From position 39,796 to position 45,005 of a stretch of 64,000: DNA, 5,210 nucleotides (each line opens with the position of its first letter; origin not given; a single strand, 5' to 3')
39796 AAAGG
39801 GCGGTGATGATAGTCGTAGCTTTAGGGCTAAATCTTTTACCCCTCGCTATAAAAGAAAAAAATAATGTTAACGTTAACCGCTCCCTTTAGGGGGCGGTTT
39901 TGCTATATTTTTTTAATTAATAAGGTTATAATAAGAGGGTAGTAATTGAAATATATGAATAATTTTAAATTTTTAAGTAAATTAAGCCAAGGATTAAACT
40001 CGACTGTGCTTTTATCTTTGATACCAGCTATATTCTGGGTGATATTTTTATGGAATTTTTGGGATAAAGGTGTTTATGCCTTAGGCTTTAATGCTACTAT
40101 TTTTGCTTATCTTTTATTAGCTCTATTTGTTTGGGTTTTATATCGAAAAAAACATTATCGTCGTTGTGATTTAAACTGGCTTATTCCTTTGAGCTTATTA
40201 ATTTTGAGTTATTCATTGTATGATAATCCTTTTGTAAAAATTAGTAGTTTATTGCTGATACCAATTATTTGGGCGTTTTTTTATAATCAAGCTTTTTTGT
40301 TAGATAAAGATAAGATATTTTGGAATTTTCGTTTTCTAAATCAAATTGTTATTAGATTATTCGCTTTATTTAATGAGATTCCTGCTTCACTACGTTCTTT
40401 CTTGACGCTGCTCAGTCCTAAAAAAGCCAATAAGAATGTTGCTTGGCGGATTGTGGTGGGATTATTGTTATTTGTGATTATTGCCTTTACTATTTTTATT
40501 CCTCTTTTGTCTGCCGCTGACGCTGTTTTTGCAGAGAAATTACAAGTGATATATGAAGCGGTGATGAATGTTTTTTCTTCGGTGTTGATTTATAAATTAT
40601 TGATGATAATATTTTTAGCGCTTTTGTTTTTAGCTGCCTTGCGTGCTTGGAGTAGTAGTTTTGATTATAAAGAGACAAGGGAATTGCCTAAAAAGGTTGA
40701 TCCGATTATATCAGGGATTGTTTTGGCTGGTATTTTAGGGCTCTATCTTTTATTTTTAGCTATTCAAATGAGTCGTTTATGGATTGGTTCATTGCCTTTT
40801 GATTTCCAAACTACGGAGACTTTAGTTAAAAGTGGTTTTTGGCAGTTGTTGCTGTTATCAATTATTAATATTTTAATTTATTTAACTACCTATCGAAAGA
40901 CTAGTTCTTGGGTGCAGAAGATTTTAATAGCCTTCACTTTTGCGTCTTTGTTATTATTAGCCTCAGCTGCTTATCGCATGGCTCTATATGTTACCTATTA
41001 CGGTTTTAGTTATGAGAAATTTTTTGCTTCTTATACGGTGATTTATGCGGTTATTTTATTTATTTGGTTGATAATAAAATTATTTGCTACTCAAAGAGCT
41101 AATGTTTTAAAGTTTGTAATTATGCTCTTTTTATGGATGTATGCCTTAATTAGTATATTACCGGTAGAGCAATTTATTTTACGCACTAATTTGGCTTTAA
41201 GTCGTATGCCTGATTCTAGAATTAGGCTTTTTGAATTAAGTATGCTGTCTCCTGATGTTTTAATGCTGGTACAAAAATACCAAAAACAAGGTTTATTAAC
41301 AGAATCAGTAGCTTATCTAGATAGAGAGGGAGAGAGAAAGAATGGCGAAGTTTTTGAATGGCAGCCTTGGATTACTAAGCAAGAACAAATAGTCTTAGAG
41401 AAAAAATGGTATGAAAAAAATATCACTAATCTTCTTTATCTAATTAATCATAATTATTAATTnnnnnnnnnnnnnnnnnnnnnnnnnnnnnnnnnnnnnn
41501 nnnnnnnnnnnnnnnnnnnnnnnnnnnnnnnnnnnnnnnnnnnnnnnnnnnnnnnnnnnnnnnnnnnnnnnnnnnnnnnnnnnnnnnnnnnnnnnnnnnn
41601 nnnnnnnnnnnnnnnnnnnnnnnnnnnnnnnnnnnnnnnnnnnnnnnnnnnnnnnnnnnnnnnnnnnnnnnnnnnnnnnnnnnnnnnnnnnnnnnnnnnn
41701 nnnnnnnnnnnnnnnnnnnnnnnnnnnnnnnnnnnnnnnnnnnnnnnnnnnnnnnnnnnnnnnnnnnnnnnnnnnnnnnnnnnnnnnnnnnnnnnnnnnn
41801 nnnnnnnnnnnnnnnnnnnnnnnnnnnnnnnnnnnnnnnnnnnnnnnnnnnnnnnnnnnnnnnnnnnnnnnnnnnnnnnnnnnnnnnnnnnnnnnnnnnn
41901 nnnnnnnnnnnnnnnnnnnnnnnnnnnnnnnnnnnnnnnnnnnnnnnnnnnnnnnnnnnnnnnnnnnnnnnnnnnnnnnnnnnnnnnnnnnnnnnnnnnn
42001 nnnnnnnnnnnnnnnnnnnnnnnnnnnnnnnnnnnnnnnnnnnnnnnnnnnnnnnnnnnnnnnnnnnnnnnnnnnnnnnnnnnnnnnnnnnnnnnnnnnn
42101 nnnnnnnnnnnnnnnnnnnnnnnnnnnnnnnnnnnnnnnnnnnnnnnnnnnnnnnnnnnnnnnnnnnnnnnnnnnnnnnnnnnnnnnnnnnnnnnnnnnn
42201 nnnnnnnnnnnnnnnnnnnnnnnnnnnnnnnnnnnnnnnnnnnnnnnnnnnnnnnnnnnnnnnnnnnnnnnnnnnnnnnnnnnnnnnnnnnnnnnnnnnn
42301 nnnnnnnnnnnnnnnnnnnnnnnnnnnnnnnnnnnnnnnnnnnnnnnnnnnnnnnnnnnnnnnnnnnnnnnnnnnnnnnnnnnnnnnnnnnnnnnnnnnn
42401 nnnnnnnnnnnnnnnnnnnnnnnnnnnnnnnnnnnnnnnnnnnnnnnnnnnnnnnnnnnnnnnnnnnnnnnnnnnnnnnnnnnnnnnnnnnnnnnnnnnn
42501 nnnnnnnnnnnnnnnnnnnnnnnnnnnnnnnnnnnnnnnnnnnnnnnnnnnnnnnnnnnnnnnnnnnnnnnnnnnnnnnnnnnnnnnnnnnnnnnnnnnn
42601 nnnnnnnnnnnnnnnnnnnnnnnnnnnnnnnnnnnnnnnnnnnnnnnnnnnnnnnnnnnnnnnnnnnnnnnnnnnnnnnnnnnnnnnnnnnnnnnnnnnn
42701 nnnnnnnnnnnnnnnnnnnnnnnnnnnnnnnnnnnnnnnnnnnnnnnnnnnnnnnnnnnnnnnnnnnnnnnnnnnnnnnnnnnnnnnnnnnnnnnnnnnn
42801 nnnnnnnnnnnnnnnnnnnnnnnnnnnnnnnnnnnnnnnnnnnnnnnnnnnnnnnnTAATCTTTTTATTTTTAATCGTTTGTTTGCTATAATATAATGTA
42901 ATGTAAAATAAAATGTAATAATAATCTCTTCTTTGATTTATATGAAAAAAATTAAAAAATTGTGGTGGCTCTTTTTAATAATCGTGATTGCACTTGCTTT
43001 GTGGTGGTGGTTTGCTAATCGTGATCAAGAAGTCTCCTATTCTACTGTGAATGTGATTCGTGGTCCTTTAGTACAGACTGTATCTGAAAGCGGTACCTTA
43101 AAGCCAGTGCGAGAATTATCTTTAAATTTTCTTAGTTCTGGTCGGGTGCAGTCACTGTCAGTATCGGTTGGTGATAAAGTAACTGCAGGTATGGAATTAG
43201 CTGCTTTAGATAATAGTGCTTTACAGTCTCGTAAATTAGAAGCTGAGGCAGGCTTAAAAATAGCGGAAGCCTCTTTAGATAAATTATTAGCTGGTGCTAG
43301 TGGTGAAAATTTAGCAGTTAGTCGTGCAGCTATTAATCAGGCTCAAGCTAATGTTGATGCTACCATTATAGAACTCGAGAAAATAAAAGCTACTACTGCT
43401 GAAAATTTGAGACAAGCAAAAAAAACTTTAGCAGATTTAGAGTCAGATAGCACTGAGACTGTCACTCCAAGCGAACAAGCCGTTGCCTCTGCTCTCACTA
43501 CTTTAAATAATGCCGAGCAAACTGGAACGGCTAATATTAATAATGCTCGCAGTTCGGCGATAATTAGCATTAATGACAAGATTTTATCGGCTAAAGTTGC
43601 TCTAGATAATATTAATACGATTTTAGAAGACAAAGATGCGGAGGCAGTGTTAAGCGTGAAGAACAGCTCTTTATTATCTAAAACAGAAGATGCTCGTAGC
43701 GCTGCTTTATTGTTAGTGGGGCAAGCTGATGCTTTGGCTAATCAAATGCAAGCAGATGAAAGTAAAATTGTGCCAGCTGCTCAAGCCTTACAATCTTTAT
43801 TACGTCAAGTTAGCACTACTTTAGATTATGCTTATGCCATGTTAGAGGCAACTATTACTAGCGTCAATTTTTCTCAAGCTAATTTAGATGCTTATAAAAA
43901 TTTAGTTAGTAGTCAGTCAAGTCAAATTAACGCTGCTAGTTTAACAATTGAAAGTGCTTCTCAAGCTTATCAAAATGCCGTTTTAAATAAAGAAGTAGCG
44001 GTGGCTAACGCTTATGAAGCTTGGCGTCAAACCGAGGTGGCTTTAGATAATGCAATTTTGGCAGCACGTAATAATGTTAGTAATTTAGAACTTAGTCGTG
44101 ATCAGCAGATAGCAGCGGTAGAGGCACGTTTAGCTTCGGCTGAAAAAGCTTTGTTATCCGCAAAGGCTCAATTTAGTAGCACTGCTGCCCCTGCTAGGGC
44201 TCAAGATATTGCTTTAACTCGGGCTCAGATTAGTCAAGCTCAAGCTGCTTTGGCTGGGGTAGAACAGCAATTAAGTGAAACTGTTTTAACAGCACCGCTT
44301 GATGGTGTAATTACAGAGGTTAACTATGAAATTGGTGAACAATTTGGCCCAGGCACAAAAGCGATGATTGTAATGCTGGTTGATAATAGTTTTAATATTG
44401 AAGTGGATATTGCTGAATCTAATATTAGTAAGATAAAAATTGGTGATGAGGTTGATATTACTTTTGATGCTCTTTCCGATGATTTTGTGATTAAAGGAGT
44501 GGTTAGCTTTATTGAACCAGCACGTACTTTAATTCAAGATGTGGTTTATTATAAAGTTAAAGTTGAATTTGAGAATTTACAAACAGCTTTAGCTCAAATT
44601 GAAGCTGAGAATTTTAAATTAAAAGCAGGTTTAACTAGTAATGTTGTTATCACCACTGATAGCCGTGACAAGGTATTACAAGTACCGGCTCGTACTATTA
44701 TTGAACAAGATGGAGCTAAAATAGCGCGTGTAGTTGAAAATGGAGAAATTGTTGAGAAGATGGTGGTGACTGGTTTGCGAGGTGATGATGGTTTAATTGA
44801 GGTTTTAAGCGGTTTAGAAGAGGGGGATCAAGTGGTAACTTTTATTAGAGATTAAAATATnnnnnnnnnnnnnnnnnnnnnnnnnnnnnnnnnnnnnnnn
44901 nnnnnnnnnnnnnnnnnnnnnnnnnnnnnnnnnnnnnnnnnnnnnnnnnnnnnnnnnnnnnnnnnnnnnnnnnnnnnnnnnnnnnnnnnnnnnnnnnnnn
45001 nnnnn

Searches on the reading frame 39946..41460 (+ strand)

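Call 28: search_protein_families(library=pfam, proteins=[window:39946-41460:+], max_evalue=0.00001)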
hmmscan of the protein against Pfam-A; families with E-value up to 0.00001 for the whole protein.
window:39946-41460:+ (504 aa): 1 family
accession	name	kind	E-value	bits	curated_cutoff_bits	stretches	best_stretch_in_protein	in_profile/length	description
PF13687.11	DUF4153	-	2.5e-37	129.4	27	1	80-420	2-349/373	Domain of unknown function (DUF4153)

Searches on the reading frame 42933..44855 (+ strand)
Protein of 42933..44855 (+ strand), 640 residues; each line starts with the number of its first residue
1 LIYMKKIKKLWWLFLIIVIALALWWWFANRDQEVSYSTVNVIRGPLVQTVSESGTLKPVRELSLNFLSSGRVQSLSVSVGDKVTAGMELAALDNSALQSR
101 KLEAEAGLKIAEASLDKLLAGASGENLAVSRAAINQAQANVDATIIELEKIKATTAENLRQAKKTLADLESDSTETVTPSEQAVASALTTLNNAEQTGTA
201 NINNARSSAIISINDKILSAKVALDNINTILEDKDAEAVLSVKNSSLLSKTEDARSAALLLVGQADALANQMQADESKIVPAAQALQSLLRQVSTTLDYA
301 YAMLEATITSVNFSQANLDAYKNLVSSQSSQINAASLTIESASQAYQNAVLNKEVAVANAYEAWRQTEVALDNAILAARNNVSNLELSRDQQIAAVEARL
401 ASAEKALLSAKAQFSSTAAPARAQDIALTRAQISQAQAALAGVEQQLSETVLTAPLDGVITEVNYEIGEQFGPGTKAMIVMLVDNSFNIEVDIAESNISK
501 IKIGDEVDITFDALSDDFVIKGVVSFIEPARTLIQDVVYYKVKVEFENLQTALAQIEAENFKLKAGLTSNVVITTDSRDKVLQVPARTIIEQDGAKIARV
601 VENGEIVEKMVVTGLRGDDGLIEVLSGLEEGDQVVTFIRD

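Call 28: search_protein_families(library=pfam, proteins=[window:42933-44855:+], max_evalue=0.00001)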
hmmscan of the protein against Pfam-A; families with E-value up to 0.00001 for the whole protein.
window:42933-44855:+ (640 aa): 2 families
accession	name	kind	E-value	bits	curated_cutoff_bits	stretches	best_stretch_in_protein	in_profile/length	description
PF16576.10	HlyD_D23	-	7.4e-14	52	30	1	387-553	42-208/214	Barrel-sandwich domain of CusB or HlyD membrane-fusion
PF13437.12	HlyD_3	-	1.6e-10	42.1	22.2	1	451-548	1-95/106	HlyD family secretion protein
